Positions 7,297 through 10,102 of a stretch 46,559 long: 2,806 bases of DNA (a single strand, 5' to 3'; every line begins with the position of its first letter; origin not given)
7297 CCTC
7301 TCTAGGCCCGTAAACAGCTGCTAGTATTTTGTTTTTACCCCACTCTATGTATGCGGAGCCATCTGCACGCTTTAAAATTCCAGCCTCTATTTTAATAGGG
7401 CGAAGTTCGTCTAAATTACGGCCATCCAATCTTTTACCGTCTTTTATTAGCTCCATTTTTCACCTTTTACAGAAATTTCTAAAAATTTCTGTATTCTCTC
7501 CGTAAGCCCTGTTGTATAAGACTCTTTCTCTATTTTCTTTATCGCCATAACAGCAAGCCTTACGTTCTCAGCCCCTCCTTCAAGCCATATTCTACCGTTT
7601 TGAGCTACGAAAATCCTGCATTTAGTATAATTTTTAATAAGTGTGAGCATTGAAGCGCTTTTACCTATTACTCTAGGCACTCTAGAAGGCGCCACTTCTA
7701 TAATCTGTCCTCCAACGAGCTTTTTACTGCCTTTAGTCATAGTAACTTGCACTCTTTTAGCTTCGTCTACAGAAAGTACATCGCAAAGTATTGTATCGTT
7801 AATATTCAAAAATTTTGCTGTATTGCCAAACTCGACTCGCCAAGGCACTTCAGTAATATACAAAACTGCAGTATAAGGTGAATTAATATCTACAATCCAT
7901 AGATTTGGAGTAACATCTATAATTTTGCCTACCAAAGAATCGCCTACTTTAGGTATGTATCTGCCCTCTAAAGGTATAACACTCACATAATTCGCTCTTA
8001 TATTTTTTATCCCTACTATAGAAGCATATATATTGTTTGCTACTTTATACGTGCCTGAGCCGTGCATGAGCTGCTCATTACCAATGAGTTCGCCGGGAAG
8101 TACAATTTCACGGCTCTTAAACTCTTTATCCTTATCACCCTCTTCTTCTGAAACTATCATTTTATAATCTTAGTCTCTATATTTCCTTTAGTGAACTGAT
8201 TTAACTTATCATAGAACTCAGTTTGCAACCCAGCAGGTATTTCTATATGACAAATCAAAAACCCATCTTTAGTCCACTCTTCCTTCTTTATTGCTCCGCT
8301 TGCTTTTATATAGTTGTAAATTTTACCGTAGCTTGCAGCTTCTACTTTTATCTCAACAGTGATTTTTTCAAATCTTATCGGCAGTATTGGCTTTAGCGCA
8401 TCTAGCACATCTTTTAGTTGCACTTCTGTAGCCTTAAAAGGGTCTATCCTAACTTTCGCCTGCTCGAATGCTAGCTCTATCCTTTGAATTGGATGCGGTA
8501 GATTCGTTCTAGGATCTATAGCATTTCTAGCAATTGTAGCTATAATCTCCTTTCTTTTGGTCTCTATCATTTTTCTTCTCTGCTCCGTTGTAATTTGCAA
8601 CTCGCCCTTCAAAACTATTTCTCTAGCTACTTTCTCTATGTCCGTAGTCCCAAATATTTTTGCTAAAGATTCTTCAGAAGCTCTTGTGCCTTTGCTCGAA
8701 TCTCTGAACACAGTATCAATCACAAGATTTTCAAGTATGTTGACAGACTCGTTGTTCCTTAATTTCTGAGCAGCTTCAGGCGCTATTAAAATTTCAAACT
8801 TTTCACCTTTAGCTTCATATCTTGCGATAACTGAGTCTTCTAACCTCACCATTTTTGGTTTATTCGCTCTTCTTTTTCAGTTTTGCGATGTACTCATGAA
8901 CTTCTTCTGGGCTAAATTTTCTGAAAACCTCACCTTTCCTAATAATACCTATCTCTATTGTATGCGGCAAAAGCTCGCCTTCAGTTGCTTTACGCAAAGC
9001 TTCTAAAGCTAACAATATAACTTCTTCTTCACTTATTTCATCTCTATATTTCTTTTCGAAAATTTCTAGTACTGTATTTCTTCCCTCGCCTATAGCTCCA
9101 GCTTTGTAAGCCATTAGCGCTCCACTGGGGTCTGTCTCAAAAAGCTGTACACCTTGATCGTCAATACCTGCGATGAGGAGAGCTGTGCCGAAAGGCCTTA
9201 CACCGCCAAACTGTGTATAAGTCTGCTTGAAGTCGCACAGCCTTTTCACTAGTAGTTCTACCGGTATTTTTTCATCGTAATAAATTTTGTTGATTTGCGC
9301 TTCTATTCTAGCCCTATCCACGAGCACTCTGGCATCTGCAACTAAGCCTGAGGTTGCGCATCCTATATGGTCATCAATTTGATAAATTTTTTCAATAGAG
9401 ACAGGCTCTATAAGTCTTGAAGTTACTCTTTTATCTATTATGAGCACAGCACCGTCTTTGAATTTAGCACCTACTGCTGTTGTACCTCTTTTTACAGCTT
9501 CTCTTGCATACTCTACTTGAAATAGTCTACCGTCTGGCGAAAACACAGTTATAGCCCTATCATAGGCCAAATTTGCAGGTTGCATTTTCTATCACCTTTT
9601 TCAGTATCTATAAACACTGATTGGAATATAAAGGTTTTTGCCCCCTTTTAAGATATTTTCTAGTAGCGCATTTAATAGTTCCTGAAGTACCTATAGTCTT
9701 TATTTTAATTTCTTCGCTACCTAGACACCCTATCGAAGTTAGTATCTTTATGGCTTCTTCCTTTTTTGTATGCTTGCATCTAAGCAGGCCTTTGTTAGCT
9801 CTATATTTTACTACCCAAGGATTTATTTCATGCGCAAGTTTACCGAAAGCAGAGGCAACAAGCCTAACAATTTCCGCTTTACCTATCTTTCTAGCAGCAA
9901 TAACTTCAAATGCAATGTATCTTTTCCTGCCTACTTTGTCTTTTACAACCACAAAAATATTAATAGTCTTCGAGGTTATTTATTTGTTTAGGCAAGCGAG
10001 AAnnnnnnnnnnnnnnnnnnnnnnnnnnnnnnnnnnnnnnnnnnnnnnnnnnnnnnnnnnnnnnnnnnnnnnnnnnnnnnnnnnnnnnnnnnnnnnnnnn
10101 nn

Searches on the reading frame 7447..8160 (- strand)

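Call 81: search_protein_families(library=pfam, proteins=[window:7447-8160:-], max_evalue=0.00001)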
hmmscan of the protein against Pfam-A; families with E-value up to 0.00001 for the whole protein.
window:7447-8160:- (237 aa): 4 families
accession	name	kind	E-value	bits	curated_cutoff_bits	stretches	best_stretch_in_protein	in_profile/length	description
PF22625.2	ECR1_N_2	-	5e-12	45.9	27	1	17-65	1-51/51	Exosome RNA binding protein RRP4 N-terminal domain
PF21266.3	RRP4_S1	-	2.4e-09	37.7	27.3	1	67-105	1-39/73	RRP4, S1 domain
PF14382.12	ECR1_N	-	6.6e-09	35.9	27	1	19-54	1-37/38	Exosome complex exonuclease RRP4 N-terminal region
PF15985.11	KH_6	-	3.3e-07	31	27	1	151-196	1-44/47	KH domain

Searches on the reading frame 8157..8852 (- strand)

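Call 81: search_protein_families(library=pfam, proteins=[window:8157-8852:-], max_evalue=0.00001)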
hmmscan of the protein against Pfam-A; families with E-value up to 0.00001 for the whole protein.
window:8157-8852:- (231 aa): 3 families
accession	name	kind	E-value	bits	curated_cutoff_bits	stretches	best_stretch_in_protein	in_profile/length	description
PF01172.24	SBDS_N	-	4.7e-26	91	24.6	1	8-93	3-88/88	Shwachman-Bodian-Diamond syndrome (SBDS) N-terminal domain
PF09377.16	SBDS_domain_II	-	8.3e-22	77.3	27.2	1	101-162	1-62/62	SBDS protein, domain II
PF20268.4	SBDS_C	-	4.7e-16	58.9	27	1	165-231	2-70/71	SBDS protein, C-terminal domain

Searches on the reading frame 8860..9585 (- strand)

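Call 81: search_protein_families(library=pfam, proteins=[window:8860-9585:-], max_evalue=0.00001)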
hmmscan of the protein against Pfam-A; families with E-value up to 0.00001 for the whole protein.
window:8860-9585:- (241 aa): 2 families
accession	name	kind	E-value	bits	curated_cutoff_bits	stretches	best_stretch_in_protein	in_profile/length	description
PF00227.31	Proteasome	-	5e-61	206.1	22.4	1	31-215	1-189/189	Proteasome subunit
PF10584.14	Proteasome_A_N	-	3.5e-14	52.6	27.7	1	8-30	1-23/23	Proteasome subunit A N-terminal signature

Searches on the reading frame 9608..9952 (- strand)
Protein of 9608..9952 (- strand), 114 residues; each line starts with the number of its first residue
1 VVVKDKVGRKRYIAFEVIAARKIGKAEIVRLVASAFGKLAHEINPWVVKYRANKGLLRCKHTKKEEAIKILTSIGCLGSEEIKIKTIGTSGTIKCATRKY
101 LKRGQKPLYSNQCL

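Call 82: search_protein_families(library=pfam, proteins=[window:9608-9952:-], max_evalue=0.00001)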
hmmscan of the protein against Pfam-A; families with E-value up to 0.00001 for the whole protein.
window:9608-9952:- (114 aa): 1 family
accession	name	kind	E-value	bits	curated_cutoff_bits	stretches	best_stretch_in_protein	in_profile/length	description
PF01900.24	RNase_P_Rpp14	-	1.2e-10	41.9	23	1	11-100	1-103/104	Rpp14/Pop5 family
